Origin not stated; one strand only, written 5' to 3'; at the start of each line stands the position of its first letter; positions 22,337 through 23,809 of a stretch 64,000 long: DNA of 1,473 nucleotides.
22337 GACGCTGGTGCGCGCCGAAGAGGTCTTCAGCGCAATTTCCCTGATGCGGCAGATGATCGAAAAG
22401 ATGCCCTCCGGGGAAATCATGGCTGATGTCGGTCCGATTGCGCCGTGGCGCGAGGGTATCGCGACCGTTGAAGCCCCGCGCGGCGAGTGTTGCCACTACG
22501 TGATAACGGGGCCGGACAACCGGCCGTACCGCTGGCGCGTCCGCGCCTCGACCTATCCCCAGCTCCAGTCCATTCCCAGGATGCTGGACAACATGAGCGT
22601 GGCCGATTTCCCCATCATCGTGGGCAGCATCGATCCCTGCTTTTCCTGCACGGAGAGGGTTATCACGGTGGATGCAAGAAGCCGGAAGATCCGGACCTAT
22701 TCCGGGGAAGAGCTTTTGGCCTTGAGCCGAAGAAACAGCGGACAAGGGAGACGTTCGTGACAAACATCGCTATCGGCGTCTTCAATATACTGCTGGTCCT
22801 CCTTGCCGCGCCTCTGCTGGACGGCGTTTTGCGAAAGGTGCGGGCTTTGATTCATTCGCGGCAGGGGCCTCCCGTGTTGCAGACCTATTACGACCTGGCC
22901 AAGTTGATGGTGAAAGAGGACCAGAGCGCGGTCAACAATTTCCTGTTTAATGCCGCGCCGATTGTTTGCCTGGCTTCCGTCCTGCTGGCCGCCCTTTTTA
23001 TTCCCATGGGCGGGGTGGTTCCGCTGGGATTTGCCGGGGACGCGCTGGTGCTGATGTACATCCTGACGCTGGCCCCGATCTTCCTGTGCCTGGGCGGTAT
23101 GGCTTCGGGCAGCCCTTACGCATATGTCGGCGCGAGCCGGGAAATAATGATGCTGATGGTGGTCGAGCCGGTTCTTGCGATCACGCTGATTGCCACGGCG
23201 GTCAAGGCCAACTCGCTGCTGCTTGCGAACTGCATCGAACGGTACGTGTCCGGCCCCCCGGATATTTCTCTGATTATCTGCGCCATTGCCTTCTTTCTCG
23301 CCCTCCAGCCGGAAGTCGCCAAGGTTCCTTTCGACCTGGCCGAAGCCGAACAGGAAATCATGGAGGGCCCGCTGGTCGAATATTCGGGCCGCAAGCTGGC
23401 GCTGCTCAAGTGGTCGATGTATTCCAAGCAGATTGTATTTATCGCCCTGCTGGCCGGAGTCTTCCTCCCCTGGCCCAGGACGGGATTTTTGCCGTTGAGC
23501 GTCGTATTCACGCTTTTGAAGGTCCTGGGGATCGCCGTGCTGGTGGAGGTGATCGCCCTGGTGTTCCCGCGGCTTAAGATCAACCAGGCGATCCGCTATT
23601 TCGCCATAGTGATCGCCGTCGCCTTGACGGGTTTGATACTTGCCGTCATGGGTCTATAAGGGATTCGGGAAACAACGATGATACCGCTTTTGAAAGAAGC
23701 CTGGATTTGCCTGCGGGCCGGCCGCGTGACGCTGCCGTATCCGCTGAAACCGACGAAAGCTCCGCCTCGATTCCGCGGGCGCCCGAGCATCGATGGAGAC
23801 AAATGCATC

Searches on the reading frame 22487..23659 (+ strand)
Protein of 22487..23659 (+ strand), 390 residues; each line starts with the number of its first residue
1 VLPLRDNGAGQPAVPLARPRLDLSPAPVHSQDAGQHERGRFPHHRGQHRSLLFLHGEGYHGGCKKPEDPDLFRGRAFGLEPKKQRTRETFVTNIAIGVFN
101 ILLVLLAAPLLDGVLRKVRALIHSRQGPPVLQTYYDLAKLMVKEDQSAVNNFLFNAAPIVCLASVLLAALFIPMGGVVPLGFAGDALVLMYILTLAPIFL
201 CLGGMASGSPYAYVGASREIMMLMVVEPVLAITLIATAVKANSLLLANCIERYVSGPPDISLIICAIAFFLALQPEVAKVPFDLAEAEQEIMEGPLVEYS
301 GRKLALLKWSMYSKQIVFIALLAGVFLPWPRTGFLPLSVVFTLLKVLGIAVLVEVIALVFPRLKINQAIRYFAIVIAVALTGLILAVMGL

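Call 5: search_protein_families(library=pfam, proteins=[window:22487-23659:+])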
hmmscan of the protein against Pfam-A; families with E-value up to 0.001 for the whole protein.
window:22487-23659:+ (390 aa): 1 family
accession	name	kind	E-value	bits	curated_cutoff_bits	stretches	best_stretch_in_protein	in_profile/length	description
PF00146.26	NADHdh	-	2e-58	198.6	27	1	100-386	7-297/298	NADH dehydrogenase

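Call 6: search_protein_families(library=ncbifam, proteins=[window:22487-23659:+])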
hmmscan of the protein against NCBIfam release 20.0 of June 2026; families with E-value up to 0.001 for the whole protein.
window:22487-23659:+ (390 aa): 7 families
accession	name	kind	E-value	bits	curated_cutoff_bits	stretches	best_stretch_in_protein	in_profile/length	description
NF004741.0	PRK06076.1-2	equivalog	1.8e-38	132.6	305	1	92-388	17-331/337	NADH-quinone oxidoreductase subunit NuoH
NF004740.0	PRK06076.1-1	equivalog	5.9e-23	81.9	399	1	91-385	12-315/325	NADH-quinone oxidoreductase subunit NuoH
NF040610.1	F420_dehyd_FpoH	exception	1.8e-21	76.9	475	1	96-370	15-315/339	F420H2 dehydrogenase subunit FpoH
NF004745.0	PRK06076.1-6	equivalog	5.6e-19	68.6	450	1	98-370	20-312/341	NADH-quinone oxidoreductase subunit NuoH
NF004743.0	PRK06076.1-4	equivalog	1.5e-18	67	494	1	94-331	21-277/433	NADH-quinone oxidoreductase subunit NuoH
NF004744.0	PRK06076.1-5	equivalog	2.2e-16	60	542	1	116-378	53-326/372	NADH-quinone oxidoreductase subunit NuoH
NF004742.0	PRK06076.1-3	equivalog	2.4e-15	56.6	531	1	103-388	34-344/356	NADH-quinone oxidoreductase subunit NuoH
